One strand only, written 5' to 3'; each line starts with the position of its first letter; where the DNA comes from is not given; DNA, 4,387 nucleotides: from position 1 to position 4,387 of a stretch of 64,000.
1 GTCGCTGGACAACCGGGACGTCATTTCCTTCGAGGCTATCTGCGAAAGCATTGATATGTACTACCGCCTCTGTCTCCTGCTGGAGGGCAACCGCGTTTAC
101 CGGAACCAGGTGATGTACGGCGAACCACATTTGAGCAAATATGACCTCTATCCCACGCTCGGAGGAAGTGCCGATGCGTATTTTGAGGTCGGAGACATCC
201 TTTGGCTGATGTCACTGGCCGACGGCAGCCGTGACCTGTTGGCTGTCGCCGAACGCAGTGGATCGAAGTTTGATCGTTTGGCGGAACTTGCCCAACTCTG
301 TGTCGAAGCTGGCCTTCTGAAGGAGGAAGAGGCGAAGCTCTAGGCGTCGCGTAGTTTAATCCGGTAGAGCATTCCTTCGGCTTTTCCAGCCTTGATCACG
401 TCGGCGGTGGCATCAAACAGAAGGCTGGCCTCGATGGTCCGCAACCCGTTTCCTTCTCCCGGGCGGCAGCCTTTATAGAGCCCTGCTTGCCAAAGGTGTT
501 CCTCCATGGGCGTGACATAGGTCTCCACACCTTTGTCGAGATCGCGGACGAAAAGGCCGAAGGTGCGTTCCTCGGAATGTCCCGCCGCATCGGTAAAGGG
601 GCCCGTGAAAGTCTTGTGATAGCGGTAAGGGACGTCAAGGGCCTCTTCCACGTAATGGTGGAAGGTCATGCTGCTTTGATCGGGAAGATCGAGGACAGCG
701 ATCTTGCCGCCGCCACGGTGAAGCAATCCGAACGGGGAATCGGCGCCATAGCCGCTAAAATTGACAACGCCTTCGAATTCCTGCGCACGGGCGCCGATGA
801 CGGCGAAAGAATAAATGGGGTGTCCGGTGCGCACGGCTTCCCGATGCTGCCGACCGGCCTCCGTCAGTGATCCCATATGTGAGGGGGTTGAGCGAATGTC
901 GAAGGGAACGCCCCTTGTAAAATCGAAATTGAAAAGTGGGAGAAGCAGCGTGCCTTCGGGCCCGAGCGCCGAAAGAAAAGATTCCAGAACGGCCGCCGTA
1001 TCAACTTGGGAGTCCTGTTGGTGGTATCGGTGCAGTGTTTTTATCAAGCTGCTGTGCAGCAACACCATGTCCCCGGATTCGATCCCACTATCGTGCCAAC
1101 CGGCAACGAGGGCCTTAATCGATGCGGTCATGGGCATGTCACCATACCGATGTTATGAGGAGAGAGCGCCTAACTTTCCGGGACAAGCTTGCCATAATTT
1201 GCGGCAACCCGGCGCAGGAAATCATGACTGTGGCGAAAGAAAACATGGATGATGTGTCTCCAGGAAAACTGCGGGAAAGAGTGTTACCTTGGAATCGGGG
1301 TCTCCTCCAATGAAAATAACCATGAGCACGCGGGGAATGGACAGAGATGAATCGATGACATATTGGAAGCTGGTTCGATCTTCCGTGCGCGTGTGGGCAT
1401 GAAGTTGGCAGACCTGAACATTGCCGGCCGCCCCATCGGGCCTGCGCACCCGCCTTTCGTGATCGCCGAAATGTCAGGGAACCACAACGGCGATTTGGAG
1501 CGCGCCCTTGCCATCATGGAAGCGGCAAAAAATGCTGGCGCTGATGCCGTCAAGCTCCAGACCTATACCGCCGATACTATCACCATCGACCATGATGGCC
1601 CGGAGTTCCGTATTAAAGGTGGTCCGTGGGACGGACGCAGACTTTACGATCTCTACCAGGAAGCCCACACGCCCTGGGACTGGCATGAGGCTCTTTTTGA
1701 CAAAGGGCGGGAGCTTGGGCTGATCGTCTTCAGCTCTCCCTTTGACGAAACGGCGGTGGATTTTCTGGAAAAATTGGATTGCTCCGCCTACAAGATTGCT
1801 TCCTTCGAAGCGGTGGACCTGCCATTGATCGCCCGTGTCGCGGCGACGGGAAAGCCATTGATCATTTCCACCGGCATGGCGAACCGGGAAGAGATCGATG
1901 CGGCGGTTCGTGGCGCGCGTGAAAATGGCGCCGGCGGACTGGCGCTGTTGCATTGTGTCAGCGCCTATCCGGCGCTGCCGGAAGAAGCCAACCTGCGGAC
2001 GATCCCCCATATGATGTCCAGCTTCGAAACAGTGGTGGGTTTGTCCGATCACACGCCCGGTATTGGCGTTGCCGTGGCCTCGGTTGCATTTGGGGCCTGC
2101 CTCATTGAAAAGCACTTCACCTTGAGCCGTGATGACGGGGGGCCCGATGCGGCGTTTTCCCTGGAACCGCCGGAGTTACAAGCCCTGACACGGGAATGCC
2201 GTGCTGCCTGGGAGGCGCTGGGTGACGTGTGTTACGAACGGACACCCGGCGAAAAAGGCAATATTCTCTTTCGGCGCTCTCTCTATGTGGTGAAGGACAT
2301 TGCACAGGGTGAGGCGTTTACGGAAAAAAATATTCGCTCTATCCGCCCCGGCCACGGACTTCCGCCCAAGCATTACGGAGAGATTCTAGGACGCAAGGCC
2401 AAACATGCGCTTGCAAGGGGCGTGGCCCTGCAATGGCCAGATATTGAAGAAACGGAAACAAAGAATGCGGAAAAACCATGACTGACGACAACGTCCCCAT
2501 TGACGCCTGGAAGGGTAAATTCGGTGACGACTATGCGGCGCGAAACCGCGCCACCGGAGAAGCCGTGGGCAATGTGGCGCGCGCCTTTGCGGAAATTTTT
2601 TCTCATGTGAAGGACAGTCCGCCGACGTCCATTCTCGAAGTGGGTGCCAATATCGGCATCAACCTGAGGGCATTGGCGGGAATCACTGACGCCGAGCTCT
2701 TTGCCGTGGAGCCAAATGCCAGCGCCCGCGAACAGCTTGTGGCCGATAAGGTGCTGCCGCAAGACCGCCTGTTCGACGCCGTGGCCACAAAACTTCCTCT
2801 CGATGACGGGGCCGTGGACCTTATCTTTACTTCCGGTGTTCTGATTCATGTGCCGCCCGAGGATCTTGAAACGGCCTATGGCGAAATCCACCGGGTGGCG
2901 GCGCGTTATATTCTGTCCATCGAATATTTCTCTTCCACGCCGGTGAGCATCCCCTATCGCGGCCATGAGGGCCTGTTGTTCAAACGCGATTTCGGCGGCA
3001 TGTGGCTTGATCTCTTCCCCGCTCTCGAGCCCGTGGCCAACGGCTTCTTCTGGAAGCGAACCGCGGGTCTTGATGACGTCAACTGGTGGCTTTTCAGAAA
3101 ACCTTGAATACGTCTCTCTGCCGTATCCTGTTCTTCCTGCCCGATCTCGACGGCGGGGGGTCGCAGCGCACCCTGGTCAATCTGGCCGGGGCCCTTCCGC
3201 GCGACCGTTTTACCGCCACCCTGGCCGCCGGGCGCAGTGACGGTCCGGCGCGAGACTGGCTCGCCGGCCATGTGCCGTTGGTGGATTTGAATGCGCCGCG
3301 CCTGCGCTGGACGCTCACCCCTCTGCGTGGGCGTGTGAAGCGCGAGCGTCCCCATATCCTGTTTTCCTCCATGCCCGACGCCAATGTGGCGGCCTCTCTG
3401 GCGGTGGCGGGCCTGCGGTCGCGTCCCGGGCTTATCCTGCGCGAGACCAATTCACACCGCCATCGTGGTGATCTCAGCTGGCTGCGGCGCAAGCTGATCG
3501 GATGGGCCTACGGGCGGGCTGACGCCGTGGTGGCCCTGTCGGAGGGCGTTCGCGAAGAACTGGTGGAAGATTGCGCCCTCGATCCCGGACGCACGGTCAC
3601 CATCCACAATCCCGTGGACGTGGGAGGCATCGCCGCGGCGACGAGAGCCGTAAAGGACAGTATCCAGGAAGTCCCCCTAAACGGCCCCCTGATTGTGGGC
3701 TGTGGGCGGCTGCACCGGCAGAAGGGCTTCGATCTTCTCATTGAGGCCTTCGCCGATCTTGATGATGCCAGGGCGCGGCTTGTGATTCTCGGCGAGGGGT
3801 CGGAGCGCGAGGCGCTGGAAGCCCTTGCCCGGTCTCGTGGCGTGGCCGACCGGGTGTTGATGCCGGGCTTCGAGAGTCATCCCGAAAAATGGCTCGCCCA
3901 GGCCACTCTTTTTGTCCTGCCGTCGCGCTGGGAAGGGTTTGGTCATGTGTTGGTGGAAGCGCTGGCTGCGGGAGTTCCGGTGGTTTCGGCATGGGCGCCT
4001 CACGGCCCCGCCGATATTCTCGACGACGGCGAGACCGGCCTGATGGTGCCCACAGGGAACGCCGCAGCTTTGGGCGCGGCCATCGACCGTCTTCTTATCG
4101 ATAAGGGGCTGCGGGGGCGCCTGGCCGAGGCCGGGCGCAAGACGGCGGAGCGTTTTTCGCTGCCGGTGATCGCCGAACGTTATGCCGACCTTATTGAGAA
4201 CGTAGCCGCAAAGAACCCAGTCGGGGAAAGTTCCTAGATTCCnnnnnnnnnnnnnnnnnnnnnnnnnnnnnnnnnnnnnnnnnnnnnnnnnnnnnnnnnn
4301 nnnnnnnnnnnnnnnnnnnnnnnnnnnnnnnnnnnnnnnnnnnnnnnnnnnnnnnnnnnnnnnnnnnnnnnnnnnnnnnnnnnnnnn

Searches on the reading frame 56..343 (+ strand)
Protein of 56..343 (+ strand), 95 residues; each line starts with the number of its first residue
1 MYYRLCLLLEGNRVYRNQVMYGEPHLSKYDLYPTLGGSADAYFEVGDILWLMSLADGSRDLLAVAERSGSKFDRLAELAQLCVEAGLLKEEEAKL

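Call 8: search_protein_families(library=pfam, proteins=[window:56-343:+], max_evalue=0.001)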
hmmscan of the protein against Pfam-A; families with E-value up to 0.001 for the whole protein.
window:56-343:+ (95 aa): 1 family
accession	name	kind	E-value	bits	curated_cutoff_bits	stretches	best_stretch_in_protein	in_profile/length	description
PF16221.11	HTH_47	-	7.5e-19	67.5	27.1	1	13-89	1-77/78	winged helix-turn-helix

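Call 53: search_protein_families(library=ncbifam, proteins=[window:56-343:+], max_evalue=0.00001)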
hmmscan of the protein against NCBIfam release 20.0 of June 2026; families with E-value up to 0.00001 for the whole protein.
window:56-343:+ (95 aa): 0 families

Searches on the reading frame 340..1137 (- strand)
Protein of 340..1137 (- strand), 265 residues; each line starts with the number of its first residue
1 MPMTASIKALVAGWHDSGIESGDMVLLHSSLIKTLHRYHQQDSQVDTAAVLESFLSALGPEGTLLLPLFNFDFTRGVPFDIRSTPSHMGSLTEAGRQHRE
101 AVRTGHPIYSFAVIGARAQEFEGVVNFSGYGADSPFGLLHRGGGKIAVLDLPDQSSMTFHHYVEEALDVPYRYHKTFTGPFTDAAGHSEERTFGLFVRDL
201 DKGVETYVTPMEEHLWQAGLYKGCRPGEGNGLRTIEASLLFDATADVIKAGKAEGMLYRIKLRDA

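Call 7: search_protein_families(library=pfam, proteins=[window:340-1137:-], max_evalue=0.001)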
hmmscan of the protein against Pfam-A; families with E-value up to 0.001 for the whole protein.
window:340-1137:- (265 aa): 1 family
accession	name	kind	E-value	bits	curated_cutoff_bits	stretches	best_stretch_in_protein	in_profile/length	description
PF02522.19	Antibiotic_NAT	-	1.4e-27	97.2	25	1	42-197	16-186/232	Aminoglycoside 3-N-acetyltransferase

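Call 53: search_protein_families(library=ncbifam, proteins=[window:340-1137:-], max_evalue=0.00001)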
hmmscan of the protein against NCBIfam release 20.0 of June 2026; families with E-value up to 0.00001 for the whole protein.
window:340-1137:- (265 aa): 4 families
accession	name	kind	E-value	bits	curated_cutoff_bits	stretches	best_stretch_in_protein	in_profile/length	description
NF033082.0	AAC_3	equivalog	1.4e-16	60.7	270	1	84-192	92-199/262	aminoglycoside 3-N-acetyltransferase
NF033081.0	AAC_3_IV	equivalog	1.2e-10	41.2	420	1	14-178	8-165/252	AAC(3)-IV family aminoglycoside N-acetyltransferase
NF033080.0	AAC_3_II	subfamily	1.8e-10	40.8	480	1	89-188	98-197/268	AAC(3)-II family aminoglycoside N-acetyltransferase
NF033180.1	AAC_3_VIII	exception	3.5e-08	33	560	1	87-203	109-220/286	aminoglycoside N-acetyltransferase AAC(3)-VIII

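Call 75: search_solved_structures(query=window:340-1137:-, max_evalue=0.001)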
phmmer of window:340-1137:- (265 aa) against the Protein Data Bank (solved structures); distinct sequences matched with E-value up to 0.001: 16.
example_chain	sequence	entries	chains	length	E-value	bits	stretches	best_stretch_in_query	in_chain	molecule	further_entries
3sma_A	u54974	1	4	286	6.6e-09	38.8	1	77-171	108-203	FrbF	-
7lap_A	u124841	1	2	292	9.6e-09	38.3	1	50-207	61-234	Aminoglycoside N(3)-acetyltransferase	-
6mb4_A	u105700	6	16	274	7.1e-08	35.4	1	88-243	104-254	Aac(3)-IIIb protein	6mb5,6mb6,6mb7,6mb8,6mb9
5ht0_A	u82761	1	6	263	4.7e-06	29.5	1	18-182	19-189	Aminoglycoside acetyltransferase HMB0005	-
6mn3_A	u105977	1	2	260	6.6e-06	29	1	16-173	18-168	Aminoglycoside N(3)-acetyltransferase, AAC(3)-IVa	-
7lao_A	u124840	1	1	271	2.1e-05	27.3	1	6-184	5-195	Aminoglycoside N(3)-acetyltransferase III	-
6mmz_A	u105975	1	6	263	3.9e-05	26.4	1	92-193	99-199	Aminoglycoside N(3)-acetyltransferase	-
3e4f_A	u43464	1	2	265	4.3e-05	26.3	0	79-160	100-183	Aminoglycoside N3-acetyltransferase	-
3ijw_A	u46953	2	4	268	4.5e-05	26.3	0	79-160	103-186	Aminoglycoside N3-acetyltransferase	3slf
3n0s_A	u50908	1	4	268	0.0001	25.1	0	79-149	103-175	Aminoglycoside N3-acetyltransferase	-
3kzl_A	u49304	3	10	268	0.00011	25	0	79-149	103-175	Aminoglycoside N3-acetyltransferase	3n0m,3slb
6mn0_A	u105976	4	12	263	0.00011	25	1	18-182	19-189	Aminoglycoside N(3)-acetyltransferase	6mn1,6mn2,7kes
6mn4_A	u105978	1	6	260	0.00012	24.9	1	16-171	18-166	Aminoglycoside N(3)-acetyltransferase, AAC(3)-IVa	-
6mn5_A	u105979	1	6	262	0.00012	24.9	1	16-171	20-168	Aminoglycoside N(3)-acetyltransferase, AAC(3)-IVa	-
2nyg_A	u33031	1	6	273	0.00047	22.9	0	83-164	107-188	YokD protein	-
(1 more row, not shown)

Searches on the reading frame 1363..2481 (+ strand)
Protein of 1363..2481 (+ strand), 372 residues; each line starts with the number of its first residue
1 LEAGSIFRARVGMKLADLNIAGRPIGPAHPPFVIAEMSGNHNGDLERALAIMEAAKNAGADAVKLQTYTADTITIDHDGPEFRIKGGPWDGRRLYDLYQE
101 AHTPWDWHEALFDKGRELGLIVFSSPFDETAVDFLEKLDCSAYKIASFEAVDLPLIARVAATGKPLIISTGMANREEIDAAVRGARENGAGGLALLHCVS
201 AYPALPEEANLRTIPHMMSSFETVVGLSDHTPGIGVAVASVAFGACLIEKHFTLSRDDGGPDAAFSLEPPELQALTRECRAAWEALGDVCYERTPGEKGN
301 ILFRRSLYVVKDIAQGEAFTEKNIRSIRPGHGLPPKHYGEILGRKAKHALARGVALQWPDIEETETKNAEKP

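Call 7: search_protein_families(library=pfam, proteins=[window:1363-2481:+], max_evalue=0.001)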
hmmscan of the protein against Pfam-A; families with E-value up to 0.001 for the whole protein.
window:1363-2481:+ (372 aa): 2 families
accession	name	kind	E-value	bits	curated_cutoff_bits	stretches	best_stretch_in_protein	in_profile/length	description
PF03102.20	NeuB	-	1.4e-87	293.6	22.1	1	52-289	2-239/241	NeuB family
PF08666.17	SAF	-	2.4e-13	50.8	21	1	304-362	1-63/63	SAF domain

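Call 53: search_protein_families(library=ncbifam, proteins=[window:1363-2481:+], max_evalue=0.00001)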
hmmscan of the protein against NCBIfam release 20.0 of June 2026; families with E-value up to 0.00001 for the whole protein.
window:1363-2481:+ (372 aa): 2 families
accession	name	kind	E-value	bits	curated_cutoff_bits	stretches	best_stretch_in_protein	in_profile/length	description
TIGR03586.1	PseI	equivalog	6e-152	505.5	340.25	1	30-355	1-326/327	pseudaminic acid synthase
TIGR03569.1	NeuB_NnaB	equivalog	3.7e-89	299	399.65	1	31-353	1-326/329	N-acetylneuraminate synthase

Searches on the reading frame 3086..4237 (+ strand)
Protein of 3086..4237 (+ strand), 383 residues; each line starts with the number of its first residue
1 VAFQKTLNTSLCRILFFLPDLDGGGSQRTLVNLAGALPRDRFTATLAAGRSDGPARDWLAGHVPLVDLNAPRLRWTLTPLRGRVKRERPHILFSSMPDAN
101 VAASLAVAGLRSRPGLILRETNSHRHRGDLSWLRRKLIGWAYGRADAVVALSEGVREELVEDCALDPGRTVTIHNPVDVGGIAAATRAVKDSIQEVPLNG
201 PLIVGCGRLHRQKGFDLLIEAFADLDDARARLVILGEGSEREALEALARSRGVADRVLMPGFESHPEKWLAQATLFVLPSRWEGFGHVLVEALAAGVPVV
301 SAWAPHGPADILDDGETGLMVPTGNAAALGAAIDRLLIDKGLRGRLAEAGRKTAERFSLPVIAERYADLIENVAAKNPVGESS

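Call 7: search_protein_families(library=pfam, proteins=[window:3086-4237:+], max_evalue=0.001)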
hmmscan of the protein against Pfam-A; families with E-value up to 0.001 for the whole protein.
window:3086-4237:+ (383 aa): 5 families
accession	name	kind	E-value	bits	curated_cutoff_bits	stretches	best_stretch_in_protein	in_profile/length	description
PF00534.26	Glycos_transf_1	-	8.6e-41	139.8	26.4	1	195-352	10-171/172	Glycosyl transferases group 1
PF13692.12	Glyco_trans_1_4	-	4.9e-36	124.5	27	1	201-338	2-141/142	Glycosyl transferases group 1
PF13439.12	Glyco_transf_4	-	2.8e-18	67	28.5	1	24-179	2-168/170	Glycosyltransferase Family 4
PF20706.3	GT4-conflict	-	1.3e-12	47.9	26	1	144-300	146-309/385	Family 4 Glycosyltransferase in conflict systems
PF13579.12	Glyco_trans_4_4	-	7.7e-11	43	29.7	1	24-175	1-157/158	Glycosyl transferase 4-like domain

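Call 53: search_protein_families(library=ncbifam, proteins=[window:3086-4237:+], max_evalue=0.00001)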
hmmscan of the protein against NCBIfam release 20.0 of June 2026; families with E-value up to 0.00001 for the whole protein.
window:3086-4237:+ (383 aa): 38 families (the best 25 are shown)
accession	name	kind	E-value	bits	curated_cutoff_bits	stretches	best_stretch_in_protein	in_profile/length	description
NF050063.1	ProtGlycPglJ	equivalog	3.2e-36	125.3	500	1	131-364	131-357/363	N-acetylgalactosamine-N,N'-diacetylbacillosaminyl-diphospho-undecaprenol 4-alpha-N-acetylgalactosaminyltransferase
TIGR03088.1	stp2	hypoth_equivalog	2.9e-32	112.1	409.05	1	20-372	10-372/374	TIGR03088 family PEP-CTERM/XrtA system glycosyltransferase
TIGR03999.1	thiol_BshA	equivalog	4.7e-26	91.6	273.7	1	136-373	136-373/375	N-acetyl-alpha-D-glucosaminyl L-malate synthase BshA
NF041876.1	EPS_EpsE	equivalog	3.7e-25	89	400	1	202-356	216-379/389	exopolysaccharide biosynthesis GT4 family glycosyltransferase EpsE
TIGR03449.1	mycothiol_MshA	equivalog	1.1e-22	80.5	462.5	1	144-370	164-400/406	D-inositol-3-phosphate glycosyltransferase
TIGR02149.1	glgA_Coryne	subfamily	1.2e-22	80.6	302.4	1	141-373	141-390/391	glycogen synthase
NF007396.0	PRK09922.1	equivalog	4.9e-21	75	385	1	145-336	136-323/361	lipopolysaccharide 1,6-galactosyltransferase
NF050056.1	ProtGlycPglH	equivalog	2.3e-20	73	600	1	78-373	75-353/354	GalNAc-alpha-(1->4)-GalNAc-alpha-(1->3)-diNAcBac-PP-undecaprenol alpha-1,4-N-acetyl-D-galactosaminyltransferase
NF047880.1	glyco_SdgA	exception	1.8e-19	69.7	800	1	188-370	303-487/488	serine-aspartate repeat adhesin O-glycosyltransferase SdgA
NF011726.0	PRK15179.1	equivalog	3.6e-19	68.5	733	1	215-360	532-681/694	Vi polysaccharide biosynthesis protein TviE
TIGR04063.1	stp3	hypoth_equivalog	8.4e-19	67.7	442.05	1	126-355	139-376/397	TIGR04063 family PEP-CTERM/XrtA system glycosyltransferase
TIGR04047.1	MSMEG_0565_glyc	hypoth_equivalog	4.9e-15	55.5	259.85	1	141-365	135-366/373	MSMEG_0565 family glycosyltransferase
NF047684.1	TeichurnBiosyTuaC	equivalog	1.6e-14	53.6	550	1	144-339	164-354/391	teichuronic acid biosynthesis protein TuaC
TIGR04005.1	wcaL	equivalog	3.8e-14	52.4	537.6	1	196-371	221-404/406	colanic acid biosynthesis glycosyltransferase WcaL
NF046085.1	XrtY_assoc_Gly1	equivalog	4.1e-14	52.2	400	1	166-374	180-385/387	XrtY-associated glycosyltransferase XYAG1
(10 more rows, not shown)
